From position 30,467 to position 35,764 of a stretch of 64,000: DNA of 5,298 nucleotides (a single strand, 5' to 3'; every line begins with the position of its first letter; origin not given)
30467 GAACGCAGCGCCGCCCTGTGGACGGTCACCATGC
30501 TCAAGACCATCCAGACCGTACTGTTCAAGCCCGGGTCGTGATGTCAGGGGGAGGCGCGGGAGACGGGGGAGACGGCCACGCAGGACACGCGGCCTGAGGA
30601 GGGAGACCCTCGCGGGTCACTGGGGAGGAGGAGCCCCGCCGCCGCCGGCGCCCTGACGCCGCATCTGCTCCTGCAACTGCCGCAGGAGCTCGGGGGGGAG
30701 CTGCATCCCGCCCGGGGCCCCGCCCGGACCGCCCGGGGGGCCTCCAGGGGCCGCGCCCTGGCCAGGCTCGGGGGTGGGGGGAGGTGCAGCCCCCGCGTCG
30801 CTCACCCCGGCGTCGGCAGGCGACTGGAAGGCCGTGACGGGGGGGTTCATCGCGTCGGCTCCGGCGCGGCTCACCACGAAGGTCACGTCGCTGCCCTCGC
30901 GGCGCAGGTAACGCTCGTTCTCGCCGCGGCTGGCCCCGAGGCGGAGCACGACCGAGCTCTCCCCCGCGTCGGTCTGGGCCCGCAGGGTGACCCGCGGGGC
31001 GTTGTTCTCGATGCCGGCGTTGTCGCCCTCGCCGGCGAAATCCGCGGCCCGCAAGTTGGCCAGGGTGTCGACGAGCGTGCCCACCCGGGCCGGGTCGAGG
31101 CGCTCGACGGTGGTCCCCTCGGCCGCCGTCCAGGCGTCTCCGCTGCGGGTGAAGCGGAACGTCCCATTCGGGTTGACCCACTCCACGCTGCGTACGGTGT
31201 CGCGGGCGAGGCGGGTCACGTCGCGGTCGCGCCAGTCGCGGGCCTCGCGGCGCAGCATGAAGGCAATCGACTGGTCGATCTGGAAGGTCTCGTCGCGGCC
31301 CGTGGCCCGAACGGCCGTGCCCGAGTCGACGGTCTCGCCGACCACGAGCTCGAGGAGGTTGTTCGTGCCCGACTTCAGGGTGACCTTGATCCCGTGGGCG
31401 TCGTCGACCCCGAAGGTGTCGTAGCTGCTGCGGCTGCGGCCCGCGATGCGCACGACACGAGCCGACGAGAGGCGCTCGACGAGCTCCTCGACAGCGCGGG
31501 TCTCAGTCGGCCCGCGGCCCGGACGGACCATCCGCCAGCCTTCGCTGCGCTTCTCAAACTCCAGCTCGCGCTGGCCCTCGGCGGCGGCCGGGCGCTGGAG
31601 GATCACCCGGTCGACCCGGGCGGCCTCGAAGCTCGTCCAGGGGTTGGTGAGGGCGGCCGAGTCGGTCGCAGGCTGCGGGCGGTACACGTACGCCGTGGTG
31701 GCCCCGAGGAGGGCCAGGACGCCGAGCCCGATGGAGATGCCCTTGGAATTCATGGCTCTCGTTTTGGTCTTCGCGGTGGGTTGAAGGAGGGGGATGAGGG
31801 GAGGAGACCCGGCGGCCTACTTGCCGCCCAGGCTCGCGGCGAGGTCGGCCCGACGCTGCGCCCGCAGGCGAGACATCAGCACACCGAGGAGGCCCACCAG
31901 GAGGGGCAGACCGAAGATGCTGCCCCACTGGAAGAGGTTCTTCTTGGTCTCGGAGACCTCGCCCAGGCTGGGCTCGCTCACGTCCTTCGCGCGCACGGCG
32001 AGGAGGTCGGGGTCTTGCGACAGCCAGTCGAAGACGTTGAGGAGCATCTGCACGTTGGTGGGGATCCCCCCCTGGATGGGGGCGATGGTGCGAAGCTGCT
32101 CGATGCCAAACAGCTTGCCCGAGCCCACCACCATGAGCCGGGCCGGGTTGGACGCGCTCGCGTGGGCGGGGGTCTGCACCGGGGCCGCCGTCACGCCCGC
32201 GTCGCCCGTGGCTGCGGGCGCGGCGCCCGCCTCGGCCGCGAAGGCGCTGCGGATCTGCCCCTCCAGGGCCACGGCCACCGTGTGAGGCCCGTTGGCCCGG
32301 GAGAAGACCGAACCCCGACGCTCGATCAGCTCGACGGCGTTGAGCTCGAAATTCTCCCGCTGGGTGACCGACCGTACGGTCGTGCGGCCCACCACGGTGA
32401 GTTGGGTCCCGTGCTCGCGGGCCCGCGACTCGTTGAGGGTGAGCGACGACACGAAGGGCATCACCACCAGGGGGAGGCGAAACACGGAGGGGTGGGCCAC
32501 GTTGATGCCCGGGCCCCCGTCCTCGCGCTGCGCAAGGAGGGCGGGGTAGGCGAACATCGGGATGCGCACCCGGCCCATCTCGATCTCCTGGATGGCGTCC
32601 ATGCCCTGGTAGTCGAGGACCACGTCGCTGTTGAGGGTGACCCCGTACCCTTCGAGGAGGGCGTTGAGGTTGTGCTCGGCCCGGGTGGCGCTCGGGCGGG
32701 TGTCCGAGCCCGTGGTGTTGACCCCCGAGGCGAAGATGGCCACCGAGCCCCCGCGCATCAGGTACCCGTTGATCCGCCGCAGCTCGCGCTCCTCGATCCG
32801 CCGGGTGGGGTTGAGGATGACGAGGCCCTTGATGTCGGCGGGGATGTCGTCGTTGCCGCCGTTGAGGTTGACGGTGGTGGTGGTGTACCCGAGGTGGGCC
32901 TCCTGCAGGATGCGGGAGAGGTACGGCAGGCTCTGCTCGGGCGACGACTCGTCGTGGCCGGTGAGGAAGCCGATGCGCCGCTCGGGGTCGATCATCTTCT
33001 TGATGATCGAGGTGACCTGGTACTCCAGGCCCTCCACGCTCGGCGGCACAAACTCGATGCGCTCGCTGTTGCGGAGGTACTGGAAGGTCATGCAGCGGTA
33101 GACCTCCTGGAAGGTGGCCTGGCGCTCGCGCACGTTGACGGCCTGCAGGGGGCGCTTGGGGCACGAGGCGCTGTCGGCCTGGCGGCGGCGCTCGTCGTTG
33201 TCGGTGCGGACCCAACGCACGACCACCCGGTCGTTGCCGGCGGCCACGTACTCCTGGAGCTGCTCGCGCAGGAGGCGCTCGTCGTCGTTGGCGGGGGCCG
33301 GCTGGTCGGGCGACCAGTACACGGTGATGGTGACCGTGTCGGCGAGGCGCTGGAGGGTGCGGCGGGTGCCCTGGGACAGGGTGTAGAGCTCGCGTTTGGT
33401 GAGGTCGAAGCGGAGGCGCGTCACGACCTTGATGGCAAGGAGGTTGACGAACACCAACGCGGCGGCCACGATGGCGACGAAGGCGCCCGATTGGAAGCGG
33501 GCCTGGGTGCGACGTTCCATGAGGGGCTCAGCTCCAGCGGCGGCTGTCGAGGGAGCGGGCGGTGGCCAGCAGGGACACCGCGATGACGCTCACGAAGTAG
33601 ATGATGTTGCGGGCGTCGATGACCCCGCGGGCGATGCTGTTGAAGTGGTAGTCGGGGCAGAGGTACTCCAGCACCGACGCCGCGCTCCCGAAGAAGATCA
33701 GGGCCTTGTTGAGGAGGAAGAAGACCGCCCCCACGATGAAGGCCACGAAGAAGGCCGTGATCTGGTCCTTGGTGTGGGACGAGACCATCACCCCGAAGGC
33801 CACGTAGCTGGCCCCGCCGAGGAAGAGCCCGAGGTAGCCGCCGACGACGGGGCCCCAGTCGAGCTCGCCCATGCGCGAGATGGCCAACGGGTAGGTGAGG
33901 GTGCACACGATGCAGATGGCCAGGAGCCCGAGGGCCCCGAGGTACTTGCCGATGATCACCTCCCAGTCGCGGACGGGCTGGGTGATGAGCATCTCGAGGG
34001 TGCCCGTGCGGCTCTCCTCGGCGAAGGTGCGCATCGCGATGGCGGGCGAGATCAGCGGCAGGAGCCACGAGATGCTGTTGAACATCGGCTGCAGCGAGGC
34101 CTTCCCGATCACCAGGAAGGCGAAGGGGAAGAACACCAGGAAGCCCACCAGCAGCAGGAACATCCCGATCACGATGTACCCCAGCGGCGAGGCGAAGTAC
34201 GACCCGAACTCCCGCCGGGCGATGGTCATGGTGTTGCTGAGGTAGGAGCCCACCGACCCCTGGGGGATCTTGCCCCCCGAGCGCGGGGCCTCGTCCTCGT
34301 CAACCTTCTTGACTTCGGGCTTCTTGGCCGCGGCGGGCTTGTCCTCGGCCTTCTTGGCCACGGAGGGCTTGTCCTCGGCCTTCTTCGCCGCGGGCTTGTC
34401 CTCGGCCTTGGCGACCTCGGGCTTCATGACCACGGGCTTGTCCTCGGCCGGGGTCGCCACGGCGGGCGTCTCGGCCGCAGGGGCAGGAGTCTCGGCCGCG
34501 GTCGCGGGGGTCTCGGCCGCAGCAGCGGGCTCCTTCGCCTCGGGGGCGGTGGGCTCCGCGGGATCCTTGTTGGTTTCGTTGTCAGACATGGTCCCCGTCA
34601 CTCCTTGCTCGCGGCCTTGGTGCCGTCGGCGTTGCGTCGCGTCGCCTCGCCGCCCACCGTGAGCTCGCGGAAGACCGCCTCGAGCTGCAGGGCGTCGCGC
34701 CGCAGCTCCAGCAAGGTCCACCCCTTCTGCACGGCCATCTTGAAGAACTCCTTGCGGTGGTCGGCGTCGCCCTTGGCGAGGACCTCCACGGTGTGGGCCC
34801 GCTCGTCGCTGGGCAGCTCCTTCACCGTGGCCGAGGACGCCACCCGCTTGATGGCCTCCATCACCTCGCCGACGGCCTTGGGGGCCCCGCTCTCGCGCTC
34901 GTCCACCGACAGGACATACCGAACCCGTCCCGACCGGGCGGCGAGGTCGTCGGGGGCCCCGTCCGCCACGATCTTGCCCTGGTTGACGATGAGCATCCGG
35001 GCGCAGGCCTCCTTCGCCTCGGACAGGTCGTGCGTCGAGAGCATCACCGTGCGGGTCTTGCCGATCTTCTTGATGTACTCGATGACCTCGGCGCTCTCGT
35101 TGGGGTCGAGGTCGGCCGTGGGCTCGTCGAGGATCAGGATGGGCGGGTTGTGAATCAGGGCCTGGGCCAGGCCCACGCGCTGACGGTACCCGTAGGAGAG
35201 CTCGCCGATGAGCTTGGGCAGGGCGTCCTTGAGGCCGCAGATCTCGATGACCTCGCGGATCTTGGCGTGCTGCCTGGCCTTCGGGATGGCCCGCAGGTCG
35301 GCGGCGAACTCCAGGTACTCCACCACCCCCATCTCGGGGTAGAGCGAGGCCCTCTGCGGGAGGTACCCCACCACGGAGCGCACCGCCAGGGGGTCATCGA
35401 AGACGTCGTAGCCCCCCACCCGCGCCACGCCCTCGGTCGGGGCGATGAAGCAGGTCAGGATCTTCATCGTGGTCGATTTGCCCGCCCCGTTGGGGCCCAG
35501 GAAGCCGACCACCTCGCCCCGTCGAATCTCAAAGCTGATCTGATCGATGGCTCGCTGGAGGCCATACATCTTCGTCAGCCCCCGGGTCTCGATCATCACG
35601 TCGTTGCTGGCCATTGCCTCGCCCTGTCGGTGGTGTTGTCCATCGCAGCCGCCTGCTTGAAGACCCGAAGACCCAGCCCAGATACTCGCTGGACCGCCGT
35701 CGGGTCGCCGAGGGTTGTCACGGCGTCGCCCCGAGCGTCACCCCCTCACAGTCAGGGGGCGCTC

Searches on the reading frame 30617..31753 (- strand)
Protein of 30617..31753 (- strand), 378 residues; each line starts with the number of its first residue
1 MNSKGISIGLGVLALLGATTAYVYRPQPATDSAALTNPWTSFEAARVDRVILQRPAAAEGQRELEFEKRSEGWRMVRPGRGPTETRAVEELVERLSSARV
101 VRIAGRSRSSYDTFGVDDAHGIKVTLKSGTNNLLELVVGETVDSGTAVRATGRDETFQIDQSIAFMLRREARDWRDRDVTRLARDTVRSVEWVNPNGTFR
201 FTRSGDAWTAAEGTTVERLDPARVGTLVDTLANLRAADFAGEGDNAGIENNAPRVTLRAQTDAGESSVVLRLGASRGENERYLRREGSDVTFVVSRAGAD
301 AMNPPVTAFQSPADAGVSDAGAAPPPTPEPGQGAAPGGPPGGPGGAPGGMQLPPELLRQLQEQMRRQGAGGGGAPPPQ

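Call 99: search_protein_families(library=pfam, proteins=[window:30617-31753:-], max_evalue=0.001)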
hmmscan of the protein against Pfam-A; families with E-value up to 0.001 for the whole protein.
window:30617-31753:- (378 aa): 1 family
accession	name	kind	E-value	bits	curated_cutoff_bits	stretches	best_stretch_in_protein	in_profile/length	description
PF14238.11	DUF4340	-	6e-24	85.7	25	1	73-241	1-169/183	Domain of unknown function (DUF4340)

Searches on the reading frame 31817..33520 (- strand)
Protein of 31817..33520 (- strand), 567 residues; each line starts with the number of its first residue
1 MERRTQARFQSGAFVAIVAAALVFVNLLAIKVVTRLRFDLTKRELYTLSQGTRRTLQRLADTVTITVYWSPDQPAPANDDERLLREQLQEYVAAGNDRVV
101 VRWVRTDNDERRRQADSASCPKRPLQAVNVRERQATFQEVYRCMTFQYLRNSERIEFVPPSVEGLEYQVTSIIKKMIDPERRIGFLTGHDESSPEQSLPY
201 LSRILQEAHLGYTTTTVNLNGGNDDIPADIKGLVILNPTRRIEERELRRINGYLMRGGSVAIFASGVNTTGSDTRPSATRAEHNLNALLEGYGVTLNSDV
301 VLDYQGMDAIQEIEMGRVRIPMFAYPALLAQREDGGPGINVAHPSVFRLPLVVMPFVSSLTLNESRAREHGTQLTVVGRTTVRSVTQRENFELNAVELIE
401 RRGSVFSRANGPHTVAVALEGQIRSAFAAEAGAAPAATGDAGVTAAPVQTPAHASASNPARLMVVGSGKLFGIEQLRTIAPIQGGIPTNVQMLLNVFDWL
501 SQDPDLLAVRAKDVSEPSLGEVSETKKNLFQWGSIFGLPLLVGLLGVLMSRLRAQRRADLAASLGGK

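Call 99: search_protein_families(library=pfam, proteins=[window:31817-33520:-], max_evalue=0.001)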
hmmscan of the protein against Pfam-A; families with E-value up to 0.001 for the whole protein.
window:31817-33520:- (567 aa): 3 families
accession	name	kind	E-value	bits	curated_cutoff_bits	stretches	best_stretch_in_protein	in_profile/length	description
PF09822.16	ABC_transp_aux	-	5.1e-37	128.1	34.7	1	181-471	2-259/288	ABC-type uncharacterized transport system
PF23357.1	DUF7088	-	3.5e-14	53.3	27.8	1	44-141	3-99/105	Domain of unknown function (DUF7088)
PF23355.1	IFT52_GIFT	-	1e-05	25.2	27.2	1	229-302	45-109/246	IFT52 GIFT domain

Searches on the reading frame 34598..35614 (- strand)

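Call 99: search_protein_families(library=pfam, proteins=[window:34598-35614:-], max_evalue=0.001)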
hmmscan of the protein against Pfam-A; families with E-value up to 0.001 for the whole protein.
window:34598-35614:- (338 aa): 4 families
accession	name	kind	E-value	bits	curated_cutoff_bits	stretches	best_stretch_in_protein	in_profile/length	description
PF00005.33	ABC_tran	-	4.6e-30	105.4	25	1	24-167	2-137/137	ABC transporter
PF13304.12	AAA_21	-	2.2e-08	35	27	0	136-197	235-300/304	AAA domain, putative AbiEii toxin, Type IV TA system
PF02463.25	SMC_N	-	0.00013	21.9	40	0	153-203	155-205/220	RecF/RecN/SMC N terminal domain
PF13175.12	AAA_15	-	0.0004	20.5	32.1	0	36-59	26-49/374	AAA ATPase domain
